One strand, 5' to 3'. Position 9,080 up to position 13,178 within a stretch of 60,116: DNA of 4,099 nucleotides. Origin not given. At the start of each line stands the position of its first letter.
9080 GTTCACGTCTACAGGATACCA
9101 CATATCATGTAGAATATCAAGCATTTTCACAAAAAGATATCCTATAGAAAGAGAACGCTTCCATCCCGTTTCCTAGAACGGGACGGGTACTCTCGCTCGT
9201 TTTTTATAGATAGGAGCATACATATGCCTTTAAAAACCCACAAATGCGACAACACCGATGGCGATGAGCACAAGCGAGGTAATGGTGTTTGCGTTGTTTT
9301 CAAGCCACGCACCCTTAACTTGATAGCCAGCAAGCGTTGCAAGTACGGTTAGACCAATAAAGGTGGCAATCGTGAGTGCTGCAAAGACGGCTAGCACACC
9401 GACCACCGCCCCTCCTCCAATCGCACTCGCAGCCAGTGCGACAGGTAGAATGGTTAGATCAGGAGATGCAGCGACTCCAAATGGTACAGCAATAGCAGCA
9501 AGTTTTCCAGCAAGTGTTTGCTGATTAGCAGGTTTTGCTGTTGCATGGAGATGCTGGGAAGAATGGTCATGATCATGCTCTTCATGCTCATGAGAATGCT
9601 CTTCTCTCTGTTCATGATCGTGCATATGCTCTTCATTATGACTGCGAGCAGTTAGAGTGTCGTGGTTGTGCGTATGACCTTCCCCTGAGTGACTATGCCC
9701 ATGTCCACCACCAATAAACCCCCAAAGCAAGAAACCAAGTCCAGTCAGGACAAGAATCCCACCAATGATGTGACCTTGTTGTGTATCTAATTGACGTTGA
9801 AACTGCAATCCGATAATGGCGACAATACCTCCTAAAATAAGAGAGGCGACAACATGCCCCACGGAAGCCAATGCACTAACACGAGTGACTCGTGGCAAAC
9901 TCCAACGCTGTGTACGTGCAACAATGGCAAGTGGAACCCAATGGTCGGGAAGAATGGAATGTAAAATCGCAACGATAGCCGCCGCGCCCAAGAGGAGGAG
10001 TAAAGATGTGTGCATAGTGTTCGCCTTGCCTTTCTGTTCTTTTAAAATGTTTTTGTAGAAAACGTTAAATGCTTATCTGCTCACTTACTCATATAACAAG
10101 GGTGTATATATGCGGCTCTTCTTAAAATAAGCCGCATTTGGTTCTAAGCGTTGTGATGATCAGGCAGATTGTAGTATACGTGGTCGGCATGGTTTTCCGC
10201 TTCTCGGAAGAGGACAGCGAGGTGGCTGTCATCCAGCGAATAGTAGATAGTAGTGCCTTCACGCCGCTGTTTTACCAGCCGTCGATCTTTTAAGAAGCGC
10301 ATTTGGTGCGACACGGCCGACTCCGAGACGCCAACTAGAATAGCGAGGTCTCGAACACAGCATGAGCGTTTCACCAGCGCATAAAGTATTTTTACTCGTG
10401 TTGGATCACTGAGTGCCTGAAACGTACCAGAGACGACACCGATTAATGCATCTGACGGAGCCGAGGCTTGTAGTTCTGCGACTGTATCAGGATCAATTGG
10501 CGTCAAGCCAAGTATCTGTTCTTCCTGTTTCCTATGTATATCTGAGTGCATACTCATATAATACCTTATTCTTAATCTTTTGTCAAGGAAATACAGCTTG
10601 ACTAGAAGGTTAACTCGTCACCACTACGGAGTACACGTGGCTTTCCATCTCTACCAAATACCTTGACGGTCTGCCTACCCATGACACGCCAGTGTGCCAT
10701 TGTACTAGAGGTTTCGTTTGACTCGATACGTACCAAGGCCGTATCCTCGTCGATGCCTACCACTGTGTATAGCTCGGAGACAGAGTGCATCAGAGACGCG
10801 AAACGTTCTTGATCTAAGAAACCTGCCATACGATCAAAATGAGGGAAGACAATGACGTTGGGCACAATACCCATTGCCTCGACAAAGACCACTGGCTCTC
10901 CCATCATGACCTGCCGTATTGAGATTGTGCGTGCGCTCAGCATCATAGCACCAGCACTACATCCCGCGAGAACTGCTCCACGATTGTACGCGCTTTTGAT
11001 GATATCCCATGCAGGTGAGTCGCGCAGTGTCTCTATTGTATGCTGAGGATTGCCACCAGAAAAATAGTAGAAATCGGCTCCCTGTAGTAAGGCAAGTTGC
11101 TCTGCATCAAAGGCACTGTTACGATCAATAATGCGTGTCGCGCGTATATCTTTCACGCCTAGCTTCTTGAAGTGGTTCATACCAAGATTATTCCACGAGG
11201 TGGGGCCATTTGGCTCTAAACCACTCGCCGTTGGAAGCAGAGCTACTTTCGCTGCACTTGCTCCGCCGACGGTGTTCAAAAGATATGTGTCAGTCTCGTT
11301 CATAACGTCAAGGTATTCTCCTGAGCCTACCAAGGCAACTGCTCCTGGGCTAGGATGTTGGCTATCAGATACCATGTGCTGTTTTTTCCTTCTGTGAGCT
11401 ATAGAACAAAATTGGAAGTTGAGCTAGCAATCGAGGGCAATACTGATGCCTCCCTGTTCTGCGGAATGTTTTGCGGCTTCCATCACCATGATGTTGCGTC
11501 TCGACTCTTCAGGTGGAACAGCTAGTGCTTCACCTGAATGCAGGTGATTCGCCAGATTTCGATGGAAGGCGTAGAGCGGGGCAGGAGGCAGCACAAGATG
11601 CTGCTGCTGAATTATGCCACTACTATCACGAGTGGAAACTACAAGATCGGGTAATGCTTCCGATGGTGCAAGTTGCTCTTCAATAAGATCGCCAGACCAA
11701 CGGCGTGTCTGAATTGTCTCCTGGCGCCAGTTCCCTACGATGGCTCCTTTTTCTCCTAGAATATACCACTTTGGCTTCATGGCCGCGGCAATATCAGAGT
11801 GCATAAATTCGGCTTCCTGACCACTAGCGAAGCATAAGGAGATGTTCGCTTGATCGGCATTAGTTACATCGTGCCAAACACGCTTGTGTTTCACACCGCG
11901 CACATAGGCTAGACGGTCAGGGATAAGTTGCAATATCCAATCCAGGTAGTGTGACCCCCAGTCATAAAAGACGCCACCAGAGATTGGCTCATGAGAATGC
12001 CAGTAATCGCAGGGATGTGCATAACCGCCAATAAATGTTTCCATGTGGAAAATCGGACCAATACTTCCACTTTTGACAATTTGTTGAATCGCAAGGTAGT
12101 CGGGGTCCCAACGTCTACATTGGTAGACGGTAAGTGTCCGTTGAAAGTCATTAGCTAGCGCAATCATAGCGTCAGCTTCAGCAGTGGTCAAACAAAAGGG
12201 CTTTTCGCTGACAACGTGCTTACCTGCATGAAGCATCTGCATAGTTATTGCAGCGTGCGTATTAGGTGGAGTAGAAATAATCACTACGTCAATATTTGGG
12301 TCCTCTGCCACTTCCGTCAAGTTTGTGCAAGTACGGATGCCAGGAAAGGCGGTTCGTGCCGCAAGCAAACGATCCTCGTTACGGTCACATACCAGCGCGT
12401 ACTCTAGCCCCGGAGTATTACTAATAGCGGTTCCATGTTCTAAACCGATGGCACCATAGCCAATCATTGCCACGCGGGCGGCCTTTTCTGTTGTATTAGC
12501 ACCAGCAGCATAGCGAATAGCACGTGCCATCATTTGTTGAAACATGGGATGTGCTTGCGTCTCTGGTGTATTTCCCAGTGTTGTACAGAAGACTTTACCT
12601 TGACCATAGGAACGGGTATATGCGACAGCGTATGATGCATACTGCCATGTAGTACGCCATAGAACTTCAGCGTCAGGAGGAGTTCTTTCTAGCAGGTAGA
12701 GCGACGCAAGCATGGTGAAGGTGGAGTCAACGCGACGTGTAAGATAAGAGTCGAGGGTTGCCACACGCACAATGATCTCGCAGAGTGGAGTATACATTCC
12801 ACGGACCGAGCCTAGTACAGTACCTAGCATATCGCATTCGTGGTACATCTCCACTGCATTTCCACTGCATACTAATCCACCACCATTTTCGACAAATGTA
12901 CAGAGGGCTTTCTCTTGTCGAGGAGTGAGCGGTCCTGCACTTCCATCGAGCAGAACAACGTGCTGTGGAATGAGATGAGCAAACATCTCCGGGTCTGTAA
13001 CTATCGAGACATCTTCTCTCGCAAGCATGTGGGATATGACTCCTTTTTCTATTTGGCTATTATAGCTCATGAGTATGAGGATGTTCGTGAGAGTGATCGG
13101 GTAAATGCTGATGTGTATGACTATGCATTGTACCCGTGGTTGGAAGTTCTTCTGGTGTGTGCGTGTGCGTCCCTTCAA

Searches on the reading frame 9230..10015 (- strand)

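Call 3: search_protein_families(library=pfam, proteins=[window:9230-10015:-], max_evalue=0.01)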
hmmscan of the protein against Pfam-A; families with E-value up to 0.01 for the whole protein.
window:9230-10015:- (261 aa): 0 families

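Call 58: search_protein_families(library=ncbifam, proteins=[window:9230-10015:-], max_evalue=0.001)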
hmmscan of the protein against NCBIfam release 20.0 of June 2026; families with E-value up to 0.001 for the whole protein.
window:9230-10015:- (261 aa): 1 family
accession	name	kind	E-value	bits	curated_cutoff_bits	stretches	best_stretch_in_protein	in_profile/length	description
NF007454.0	PRK10019.1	subfamily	6.2e-07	28.9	195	1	11-255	19-271/283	nickel/cobalt efflux transporter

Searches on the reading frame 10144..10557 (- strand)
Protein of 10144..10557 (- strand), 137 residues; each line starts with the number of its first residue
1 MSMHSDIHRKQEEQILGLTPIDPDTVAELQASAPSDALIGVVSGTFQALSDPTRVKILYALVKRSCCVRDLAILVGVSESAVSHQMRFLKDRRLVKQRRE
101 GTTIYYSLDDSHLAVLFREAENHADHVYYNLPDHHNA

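Call 3: search_protein_families(library=pfam, proteins=[window:10144-10557:-], max_evalue=0.01)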
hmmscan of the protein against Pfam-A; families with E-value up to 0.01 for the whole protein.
window:10144-10557:- (137 aa): 4 families
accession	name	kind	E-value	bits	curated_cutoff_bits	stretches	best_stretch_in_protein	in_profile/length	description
PF01022.26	HTH_5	-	9.4e-15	54.7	22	1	51-96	1-46/47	Bacterial regulatory protein, arsR family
PF25213.1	HVO_A0261_N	-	0.00038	20.7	35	1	52-100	11-59/86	HVO_A0261 N-terminal domain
PF13412.12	HTH_24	-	0.00047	20.1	21.9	1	51-96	2-48/48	Winged helix-turn-helix DNA-binding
PF12840.13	HTH_20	-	0.0018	18.6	27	1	49-98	1-51/51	Helix-turn-helix domain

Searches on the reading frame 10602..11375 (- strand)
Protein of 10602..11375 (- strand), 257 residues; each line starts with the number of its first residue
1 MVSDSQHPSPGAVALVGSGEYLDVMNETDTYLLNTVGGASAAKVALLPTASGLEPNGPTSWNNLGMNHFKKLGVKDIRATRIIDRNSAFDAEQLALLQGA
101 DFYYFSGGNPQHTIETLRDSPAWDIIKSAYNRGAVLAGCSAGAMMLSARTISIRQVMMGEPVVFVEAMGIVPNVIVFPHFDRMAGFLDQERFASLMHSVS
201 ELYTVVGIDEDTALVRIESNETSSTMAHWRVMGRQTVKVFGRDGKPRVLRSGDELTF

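Call 3: search_protein_families(library=pfam, proteins=[window:10602-11375:-], max_evalue=0.01)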
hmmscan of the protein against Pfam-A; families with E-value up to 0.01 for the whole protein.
window:10602-11375:- (257 aa): 1 family
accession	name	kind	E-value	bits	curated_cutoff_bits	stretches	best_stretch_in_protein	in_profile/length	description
PF03575.23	Peptidase_S51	-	3.4e-22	79.6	23.9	1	15-219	3-201/206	Peptidase family S51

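Call 58: search_protein_families(library=ncbifam, proteins=[window:10602-11375:-], max_evalue=0.001)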
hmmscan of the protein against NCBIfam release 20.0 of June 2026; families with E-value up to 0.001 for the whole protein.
window:10602-11375:- (257 aa): 2 families
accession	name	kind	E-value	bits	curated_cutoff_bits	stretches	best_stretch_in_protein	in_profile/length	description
TIGR02069.1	cyanophycinase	equivalog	7.1e-25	87.9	126.6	1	39-240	26-215/250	cyanophycinase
NF003642.0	PRK05282.1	equivalog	5.8e-08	32.5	156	1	91-255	71-229/233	dipeptidase PepE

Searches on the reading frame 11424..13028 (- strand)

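Call 3: search_protein_families(library=pfam, proteins=[window:11424-13028:-], max_evalue=0.01)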
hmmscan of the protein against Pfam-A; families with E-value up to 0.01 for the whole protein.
window:11424-13028:- (534 aa): 6 families
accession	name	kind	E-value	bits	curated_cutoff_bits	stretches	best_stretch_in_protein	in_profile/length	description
PF01408.29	GFO_IDH_MocA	-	1.4e-27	97.2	24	1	185-302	2-119/120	Oxidoreductase family, NAD-binding Rossmann fold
PF06283.17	ThuA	-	3.1e-17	64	33.4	1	24-174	54-209/209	Trehalose utilisation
PF22725.1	GFO_IDH_MocA_C3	-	3.7e-17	62.9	27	1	311-430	1-123/124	GFO/IDH/MocA C-terminal domain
PF02894.22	GFO_IDH_MocA_C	-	2.8e-13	50.6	22.9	1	318-527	4-214/218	Oxidoreductase family, C-terminal alpha/beta domain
PF03447.22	NAD_binding_3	-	3.5e-06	28.1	24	1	190-275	1-88/116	Homoserine dehydrogenase, NAD binding domain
PF03807.23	F420_oxidored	-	0.0015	19.5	21.6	1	185-274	1-90/94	NADP oxidoreductase coenzyme F420-dependent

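Call 58: search_protein_families(library=ncbifam, proteins=[window:11424-13028:-], max_evalue=0.001)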
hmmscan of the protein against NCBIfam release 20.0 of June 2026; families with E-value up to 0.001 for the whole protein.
window:11424-13028:- (534 aa): 10 families
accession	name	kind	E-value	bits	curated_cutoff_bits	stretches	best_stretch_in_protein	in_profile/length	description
NF008607.0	PRK11579.1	subfamily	8.6e-39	133.5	330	1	183-525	4-339/346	oxidoreductase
TIGR04380.1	myo_inos_iolG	equivalog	1.1e-30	106.7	355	1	185-437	3-257/330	inositol 2-dehydrogenase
NF007574.0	PRK10206.1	equivalog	6.1e-25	88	352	1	228-431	48-246/345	oxidoreductase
NF040723.1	UDP-GlcNAcDh_Arch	equivalog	7.1e-22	78.3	450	1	185-405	2-210/302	UDP-N-acetylglucosamine 3-dehydrogenase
NF052479.1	LevoglcsnDh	equivalog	1e-18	67.2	650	1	184-371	4-204/386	levoglucosan dehydrogenase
NF058563.1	BT_2159_fam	equivalog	4.2e-15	55.6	650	1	185-363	2-177/350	disaccharide 3-dehydrogenase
NF052679.1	InsChiInosDhIolG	equivalog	5.4e-12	45.4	540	1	185-325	4-147/343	bifunctional inositol 2-dehydrogenase/D-chiro-inositol 1-dehydrogenase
NF058561.1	BT_2158_fam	equivalog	1.9e-09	36.7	750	1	214-332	63-183/487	glycoside 3-dehydrogenase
NF041392.1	XylDh_Gfo6_Halo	equivalog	5.8e-08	31.9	350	1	179-328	12-165/350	D-xylose 1-dehydrogenase Gfo6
NF009825.0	PRK13302.1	equivalog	0.00014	21.4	253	1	180-274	3-96/271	aspartate dehydrogenase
